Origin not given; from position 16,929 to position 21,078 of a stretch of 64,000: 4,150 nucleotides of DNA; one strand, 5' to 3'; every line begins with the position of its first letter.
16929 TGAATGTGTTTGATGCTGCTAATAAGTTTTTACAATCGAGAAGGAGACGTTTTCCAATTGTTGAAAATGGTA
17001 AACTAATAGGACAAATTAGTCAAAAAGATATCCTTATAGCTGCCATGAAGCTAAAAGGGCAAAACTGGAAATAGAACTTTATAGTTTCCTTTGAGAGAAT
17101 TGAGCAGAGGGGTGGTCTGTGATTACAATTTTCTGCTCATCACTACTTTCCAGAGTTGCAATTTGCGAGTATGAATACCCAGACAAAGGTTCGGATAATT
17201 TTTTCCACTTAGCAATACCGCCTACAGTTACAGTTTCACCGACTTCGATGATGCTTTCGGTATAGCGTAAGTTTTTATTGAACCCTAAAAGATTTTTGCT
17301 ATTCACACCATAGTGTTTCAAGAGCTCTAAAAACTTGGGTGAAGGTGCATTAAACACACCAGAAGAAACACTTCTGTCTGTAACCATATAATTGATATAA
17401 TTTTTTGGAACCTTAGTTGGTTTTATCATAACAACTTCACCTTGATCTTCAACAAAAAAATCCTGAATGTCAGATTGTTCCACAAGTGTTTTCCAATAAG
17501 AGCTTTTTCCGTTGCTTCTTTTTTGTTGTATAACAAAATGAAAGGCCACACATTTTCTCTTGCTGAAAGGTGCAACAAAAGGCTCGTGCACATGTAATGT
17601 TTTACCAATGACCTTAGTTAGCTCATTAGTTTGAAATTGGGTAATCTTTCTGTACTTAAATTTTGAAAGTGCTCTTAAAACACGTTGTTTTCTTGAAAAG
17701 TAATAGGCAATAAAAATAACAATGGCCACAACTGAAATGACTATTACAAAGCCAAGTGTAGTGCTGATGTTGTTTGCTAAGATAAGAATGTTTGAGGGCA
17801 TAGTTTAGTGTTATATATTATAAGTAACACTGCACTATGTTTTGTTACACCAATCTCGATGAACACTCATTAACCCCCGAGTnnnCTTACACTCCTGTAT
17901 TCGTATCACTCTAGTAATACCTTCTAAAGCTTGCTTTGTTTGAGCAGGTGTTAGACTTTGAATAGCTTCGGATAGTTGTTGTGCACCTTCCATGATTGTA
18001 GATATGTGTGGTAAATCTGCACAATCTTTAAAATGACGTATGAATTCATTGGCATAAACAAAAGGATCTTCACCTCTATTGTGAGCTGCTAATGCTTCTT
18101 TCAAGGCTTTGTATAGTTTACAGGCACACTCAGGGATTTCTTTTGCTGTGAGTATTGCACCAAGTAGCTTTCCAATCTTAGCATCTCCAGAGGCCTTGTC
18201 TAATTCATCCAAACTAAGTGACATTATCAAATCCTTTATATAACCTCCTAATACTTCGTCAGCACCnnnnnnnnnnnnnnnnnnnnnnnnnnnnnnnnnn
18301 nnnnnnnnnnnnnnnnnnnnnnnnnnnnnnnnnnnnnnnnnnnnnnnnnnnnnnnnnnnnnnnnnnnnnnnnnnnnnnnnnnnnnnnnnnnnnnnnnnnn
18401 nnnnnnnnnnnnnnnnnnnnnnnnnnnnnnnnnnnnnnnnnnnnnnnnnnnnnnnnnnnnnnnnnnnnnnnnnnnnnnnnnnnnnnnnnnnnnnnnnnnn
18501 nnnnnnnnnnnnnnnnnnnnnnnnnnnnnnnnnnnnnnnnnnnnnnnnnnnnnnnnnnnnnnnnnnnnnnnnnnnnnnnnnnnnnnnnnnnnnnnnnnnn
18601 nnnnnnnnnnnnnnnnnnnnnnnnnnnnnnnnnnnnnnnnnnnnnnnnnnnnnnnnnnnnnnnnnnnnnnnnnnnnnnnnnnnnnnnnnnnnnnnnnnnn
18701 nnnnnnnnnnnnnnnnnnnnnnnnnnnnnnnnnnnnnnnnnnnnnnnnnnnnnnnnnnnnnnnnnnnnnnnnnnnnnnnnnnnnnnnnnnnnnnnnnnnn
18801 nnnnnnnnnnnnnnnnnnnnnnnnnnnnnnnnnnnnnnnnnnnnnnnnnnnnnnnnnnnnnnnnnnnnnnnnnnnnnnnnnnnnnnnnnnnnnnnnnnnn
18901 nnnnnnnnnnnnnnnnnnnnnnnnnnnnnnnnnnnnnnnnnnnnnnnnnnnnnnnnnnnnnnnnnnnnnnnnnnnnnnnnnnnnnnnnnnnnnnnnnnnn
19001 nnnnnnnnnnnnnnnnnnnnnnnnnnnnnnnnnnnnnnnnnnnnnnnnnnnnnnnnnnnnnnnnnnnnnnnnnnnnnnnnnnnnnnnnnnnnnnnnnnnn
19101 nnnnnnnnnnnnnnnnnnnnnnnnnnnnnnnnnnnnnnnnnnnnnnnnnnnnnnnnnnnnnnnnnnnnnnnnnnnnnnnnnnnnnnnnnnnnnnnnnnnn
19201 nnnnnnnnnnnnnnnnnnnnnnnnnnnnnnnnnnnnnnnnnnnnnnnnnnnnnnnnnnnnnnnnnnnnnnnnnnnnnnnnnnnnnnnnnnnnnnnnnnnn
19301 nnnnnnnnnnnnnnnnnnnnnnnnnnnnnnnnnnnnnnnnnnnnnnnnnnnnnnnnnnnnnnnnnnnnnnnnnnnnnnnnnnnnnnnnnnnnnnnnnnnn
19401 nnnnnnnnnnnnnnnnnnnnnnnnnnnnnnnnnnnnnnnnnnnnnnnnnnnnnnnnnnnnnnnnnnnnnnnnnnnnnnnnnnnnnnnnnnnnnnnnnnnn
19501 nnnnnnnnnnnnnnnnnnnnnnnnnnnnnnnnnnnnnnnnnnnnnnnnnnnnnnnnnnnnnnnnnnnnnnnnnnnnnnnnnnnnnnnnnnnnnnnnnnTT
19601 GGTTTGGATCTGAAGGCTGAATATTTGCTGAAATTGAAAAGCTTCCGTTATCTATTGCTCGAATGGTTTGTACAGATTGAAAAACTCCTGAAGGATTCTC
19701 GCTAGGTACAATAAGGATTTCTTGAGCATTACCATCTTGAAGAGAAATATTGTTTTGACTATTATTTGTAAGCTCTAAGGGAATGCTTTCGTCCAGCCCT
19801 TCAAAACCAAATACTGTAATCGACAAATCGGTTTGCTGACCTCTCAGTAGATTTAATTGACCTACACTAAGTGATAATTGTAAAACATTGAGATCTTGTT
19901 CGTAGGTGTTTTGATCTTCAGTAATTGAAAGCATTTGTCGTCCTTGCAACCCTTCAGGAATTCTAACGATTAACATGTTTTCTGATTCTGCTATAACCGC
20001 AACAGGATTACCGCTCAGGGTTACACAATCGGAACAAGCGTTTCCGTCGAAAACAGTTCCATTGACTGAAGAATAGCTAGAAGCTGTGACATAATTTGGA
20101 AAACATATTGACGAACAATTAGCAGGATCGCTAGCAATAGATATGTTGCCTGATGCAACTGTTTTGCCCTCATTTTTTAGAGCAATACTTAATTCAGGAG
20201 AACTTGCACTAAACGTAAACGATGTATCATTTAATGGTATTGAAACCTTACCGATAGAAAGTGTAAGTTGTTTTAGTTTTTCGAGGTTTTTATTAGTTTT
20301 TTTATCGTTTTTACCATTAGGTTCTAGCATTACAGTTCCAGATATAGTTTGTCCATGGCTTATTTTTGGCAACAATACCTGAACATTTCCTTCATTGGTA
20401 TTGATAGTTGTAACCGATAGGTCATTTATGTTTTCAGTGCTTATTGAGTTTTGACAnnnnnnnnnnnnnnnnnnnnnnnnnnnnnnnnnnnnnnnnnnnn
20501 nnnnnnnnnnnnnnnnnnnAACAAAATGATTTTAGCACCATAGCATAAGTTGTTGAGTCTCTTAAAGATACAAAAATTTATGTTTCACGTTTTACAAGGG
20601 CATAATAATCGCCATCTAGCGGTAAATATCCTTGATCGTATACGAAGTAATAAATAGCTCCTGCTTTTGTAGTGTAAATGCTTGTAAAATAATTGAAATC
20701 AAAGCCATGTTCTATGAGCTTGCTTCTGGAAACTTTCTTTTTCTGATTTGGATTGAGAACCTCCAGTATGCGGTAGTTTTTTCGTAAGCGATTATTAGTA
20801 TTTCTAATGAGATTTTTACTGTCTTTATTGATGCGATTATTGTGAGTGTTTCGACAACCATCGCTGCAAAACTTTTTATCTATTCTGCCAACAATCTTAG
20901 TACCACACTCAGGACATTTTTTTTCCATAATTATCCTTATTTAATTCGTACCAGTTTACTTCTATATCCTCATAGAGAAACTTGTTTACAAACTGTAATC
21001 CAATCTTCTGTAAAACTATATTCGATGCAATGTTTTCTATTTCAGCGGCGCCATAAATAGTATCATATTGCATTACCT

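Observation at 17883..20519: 878-aa secreted protein with an extreme acidic, Cys-periodic coiled-coil C-terminal half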

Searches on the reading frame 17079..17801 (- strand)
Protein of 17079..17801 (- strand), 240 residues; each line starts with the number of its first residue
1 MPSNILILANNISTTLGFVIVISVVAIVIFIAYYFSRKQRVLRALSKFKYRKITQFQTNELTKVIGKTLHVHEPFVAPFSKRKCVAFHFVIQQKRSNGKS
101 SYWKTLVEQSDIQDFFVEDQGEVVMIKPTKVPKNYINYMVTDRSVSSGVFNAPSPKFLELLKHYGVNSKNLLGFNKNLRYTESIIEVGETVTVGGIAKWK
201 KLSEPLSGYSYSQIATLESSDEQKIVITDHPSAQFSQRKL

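Call 3: search_protein_families(library=pfam, proteins=[window:17079-17801:-], max_evalue=1)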
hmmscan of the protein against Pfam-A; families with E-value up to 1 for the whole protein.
window:17079-17801:- (240 aa): 2 families
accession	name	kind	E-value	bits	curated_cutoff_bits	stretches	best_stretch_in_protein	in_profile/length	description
PF12483.13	GIDE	-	0.00021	21.2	23.6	1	96-198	12-105/160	E3 Ubiquitin ligase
PF15493.13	YrpD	-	0.12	12.8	26.4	1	166-204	130-168/214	Domain of unknown function, YrpD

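Call 4: search_protein_families(library=ncbifam, proteins=[window:17079-17801:-], max_evalue=1)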
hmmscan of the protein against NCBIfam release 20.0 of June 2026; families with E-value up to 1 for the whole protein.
window:17079-17801:- (240 aa): 3 families
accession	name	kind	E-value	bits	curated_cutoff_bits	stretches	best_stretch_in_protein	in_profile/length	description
NF011297.0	PRK14710.1-1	equivalog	0.11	13.4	173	0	6-51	2-47/86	hypothetical protein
NF041554.1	SA1362_fam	subfamily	0.25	11.5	42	1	8-52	20-63/70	SA1362 family protein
NF041794.1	1_anti-phage_ZorA1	equivalog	0.25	9.6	750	1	19-62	23-65/729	type I Zorya anti-phage system protein ZorA1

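Call 56: search_protein_families(library=phrogs, proteins=[window:17079-17801:-], max_evalue=0.01)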
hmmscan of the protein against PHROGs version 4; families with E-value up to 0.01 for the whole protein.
window:17079-17801:- (240 aa): 0 families

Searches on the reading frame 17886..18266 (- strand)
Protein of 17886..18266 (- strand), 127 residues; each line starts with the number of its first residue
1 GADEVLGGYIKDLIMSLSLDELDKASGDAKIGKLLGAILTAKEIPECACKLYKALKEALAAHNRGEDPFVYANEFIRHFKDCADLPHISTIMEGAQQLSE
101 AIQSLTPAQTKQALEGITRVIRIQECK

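Call 16: search_protein_families(library=pfam, proteins=[window:17886-18266:-], max_evalue=10)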
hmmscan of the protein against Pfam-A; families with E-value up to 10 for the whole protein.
seq(127 aa): 0 families

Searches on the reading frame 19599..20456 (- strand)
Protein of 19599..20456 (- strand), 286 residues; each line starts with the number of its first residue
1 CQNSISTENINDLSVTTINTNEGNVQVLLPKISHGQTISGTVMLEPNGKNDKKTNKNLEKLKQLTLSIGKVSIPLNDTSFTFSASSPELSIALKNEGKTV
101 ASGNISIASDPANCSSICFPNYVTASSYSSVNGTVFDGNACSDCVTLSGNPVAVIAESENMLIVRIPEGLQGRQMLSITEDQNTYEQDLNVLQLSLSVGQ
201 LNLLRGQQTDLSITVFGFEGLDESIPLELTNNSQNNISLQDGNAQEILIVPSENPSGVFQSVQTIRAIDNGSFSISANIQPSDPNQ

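Call 60: search_solved_structures(query=A6, max_evalue=10)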
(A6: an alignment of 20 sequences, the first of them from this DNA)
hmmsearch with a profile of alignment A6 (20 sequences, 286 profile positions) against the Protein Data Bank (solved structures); distinct sequences matched with E-value up to 10: 6.
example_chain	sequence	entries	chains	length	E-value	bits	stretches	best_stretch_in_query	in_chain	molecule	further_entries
1cyg_A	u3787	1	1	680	0.0034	20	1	121-194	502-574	CYCLODEXTRIN GLUCANOTRANSFERASE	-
1qho_A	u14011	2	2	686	0.59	12.6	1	114-185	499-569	ALPHA-AMYLASE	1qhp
1a47_A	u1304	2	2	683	0.65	12.5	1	119-194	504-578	CYCLODEXTRIN GLYCOSYLTRANSFERASE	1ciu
3bmv_A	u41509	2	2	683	0.65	12.5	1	119-194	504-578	Cyclomaltodextrin glucanotransferase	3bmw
4jcm_A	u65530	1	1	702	1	11.9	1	120-185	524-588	Cyclodextrin glucanotransferase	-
4hw6_A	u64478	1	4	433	2.4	10.7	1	119-182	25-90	hypothetical protein, IPT/TIG domain protein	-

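Call 70: predict_structure(alignment_id=A6)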
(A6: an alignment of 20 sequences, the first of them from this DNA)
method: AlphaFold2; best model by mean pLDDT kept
length: 286 residues; sequences in the alignment: 20
mean_pLDDT: 92.9   pTM: 0.86
mean pLDDT of the five models: 92.9, 92.3, 91.9, 91.8, 91.5
residues with pLDDT >= 90: 238; 70-90: 41; 50-70: 7; < 50: 0
segments of 3 or more residues with pLDDT < 50: none
pLDDT, mean of each block of 10 residues (from residue 1): 87 93 96 91 97 98 95 94 88 95 83 82 94 93 92 95 94 95 94 96 97 95 94 96 95 92 97 94 75
secondary structure, 60 per line:
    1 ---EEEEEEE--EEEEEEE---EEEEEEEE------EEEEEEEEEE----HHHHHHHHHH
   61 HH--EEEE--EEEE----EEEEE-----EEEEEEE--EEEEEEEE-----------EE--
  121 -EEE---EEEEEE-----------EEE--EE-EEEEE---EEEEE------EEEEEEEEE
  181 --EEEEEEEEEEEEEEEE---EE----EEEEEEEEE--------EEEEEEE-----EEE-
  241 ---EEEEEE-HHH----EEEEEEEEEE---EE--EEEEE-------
elements in order: E4-10 E13-19 E23-30 E37-46 H51-62 E65-68 E71-74 E79-83 E89-95 E98-105 E122-124 E128-133 E145-147 E153-157 E161-165 E172-180 E183-198 E208-216 E225-231 E237-239 E244-249 E258-267 E275-279

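Call 82: find_homologous_proteins(query=A6, max_evalue=1e-10)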
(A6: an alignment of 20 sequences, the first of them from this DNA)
Query A6 (20 sequences) (286 aa, profile of the alignment): 191 proteins with E <= 1e-10 among 8000 candidates; the best 120 are listed.
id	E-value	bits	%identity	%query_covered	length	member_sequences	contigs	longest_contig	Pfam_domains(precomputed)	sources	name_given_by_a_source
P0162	9.4e-104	365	29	89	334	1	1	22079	-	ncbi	-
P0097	1.2e-101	358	30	98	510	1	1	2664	-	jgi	jgi:hypothetical protein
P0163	2.2e-101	357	29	92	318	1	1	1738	PF01833.31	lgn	-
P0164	7.4e-101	355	30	98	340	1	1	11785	-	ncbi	-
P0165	2.8e-100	353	31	97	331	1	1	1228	-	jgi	jgi:hypothetical protein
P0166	1.4e-99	351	29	97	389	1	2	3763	-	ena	-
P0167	1.5e-99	351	29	92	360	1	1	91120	PF01833.31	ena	-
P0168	2.0e-99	351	30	92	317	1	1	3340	-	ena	-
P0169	2.7e-99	350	28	92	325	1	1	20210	PF01833.31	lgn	-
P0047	1.0e-98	348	30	92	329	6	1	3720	-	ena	-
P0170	1.4e-98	348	28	87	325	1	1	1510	-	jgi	jgi:hypothetical protein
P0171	4.2e-98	346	28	98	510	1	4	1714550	-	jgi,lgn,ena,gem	-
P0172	8.9e-98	345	30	92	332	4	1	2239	-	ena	-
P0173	1.5e-96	341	28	92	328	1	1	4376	-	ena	-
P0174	6.1e-96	339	31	86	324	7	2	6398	-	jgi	-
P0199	1.1e-78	283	25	95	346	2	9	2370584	-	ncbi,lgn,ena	-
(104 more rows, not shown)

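Call 83: find_encoding_contigs(protein=P0199, flank=6000, max_places=3)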
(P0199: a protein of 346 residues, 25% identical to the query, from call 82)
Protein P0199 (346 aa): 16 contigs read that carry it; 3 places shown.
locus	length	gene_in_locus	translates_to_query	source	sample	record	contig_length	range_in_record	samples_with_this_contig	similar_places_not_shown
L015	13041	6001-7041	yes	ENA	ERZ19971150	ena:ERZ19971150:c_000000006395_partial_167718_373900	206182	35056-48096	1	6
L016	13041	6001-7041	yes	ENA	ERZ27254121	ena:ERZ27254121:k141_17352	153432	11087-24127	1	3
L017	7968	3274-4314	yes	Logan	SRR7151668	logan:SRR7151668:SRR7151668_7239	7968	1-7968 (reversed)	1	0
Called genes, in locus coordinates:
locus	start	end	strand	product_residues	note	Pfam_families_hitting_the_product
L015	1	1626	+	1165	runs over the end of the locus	PF03704:BTAD, PF10602:RPN7 (faint), PF13191:AAA_16, PF13401:AAA_22 (weak), PF00515:TPR_1 (faint), PF13424:TPR_12 (weak), PF17874:TPR_MalT (weak)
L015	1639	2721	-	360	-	PF21320:WHD_Rv2258c, PF13489:Methyltransf_23, PF05175:MTS (weak), PF13847:Methyltransf_31, PF08241:Methyltransf_11, PF08242:Methyltransf_12, PF13649:Methyltransf_25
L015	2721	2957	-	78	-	PF06348:DUF1059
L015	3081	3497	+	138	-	-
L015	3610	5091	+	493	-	PF00082:Peptidase_S8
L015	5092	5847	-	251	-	PF00230:MIP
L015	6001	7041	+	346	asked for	-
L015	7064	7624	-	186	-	PF13581:HATPase_c_2, PF02518:HATPase_c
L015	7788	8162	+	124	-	PF00903:Glyoxalase, PF18029:Glyoxalase_6 (weak)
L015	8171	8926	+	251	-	-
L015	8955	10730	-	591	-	PF17820:PDZ_6 (weak)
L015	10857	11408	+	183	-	PF07617:DUF1579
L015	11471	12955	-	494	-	PF04185:Phosphoesterase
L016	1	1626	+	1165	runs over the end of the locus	PF03704:BTAD, PF10602:RPN7 (faint), PF13191:AAA_16, PF13401:AAA_22 (weak), PF00515:TPR_1 (faint), PF13424:TPR_12 (weak), PF17874:TPR_MalT (weak)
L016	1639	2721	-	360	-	PF21320:WHD_Rv2258c, PF13489:Methyltransf_23, PF05175:MTS (weak), PF13847:Methyltransf_31, PF08241:Methyltransf_11, PF08242:Methyltransf_12, PF13649:Methyltransf_25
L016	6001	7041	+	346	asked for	-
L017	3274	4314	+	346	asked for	-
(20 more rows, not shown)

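Call 84: find_encoding_contigs(protein=P0171, flank=6000, max_places=2)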
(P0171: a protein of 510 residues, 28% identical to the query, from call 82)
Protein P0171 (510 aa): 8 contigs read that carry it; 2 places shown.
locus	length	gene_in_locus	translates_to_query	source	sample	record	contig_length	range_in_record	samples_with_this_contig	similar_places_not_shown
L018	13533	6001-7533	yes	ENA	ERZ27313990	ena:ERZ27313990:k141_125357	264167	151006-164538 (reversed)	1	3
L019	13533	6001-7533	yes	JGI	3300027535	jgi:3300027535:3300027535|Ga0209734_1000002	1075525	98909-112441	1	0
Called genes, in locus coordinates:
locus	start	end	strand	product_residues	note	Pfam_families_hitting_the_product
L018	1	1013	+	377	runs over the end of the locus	PF00023:Ank (faint), PF12796:Ank_2, PF13606:Ank_3 (faint), PF13637:Ank_4 (faint), PF13857:Ank_5 (weak), PF12796:Ank_2 (weak)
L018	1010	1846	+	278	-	PF00581:Rhodanese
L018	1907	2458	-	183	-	-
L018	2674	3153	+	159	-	-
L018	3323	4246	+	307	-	-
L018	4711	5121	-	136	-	PF00903:Glyoxalase, PF06983:3-dmu-9_3-mt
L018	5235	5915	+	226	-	PF01638:HxlR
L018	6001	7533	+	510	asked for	-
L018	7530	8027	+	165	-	-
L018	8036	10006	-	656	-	PF00289:Biotin_carb_N, PF02222:ATP-grasp (weak), PF02786:CPSase_L_D2, PF07478:Dala_Dala_lig_C, PF02785:Biotin_carb_C, PF00364:Biotin_lipoyl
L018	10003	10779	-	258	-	PF00378:ECH_1, PF16113:ECH_2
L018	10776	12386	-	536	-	PF01039:Carboxyl_trans, PF03255:ACCA (weak)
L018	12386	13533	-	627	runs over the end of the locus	PF07287:AtuA, PF23544:AtuA_ferredoxin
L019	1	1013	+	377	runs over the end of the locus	PF00023:Ank (faint), PF12796:Ank_2, PF13606:Ank_3 (faint), PF13637:Ank_4 (faint), PF13857:Ank_5 (weak), PF12796:Ank_2 (weak)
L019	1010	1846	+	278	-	PF00581:Rhodanese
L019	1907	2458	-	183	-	-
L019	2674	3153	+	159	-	-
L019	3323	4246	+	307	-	-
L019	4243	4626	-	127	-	-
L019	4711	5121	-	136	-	PF00903:Glyoxalase, PF06983:3-dmu-9_3-mt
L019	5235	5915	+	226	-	PF01638:HxlR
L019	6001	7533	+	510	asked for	-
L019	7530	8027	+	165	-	-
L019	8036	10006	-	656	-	PF00289:Biotin_carb_N, PF02222:ATP-grasp (weak), PF02786:CPSase_L_D2, PF07478:Dala_Dala_lig_C, PF02785:Biotin_carb_C, PF00364:Biotin_lipoyl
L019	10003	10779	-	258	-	PF00378:ECH_1, PF16113:ECH_2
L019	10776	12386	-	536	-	PF01039:Carboxyl_trans, PF03255:ACCA (weak)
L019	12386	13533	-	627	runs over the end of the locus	PF07287:AtuA, PF23544:AtuA_ferredoxin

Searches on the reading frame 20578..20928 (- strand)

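Call 3: search_protein_families(library=pfam, proteins=[window:20578-20928:-], max_evalue=1)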
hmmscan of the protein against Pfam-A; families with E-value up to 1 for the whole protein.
window:20578-20928:- (116 aa): 7 families
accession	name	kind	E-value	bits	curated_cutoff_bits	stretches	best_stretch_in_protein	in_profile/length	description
PF03119.21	DNA_ligase_ZBD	-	0.013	15.8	25.8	1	4-16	1-12/27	NAD-dependent DNA ligase C4 zinc finger domain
PF09889.16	DUF2116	-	0.023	15.1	26.8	1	3-35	4-34/59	Probable treble clef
PF13248.11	Zn_ribbon_3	-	0.044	13.7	27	1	2-21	2-19/26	zinc-ribbon domain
PF00486.34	Trans_reg_C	-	0.052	14.1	26.2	1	49-82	8-41/77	Transcriptional regulatory protein, C terminal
PF01396.24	Zn_ribbon_Top1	-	0.36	11.1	32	1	3-19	2-18/39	Topoisomerase DNA binding C4 zinc finger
PF13240.11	Zn_Ribbon_1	-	0.43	10.9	25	0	4-21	1-16/23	zinc-ribbon domain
PF14149.11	YhfH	-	0.75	10.1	27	1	3-12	14-23/37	YhfH-like protein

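Call 4: search_protein_families(library=ncbifam, proteins=[window:20578-20928:-], max_evalue=1)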
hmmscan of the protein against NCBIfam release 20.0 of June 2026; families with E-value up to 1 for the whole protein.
window:20578-20928:- (116 aa): 2 families
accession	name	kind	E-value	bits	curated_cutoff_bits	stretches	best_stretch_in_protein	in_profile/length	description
NF002362.0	PRK01343.1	equivalog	0.00071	19.2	79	1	2-32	18-47/66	DNA gyrase inhibitor YacG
NF001646.0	PRK00420.1-3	equivalog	0.22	11.8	117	1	2-55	20-73/117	hypothetical protein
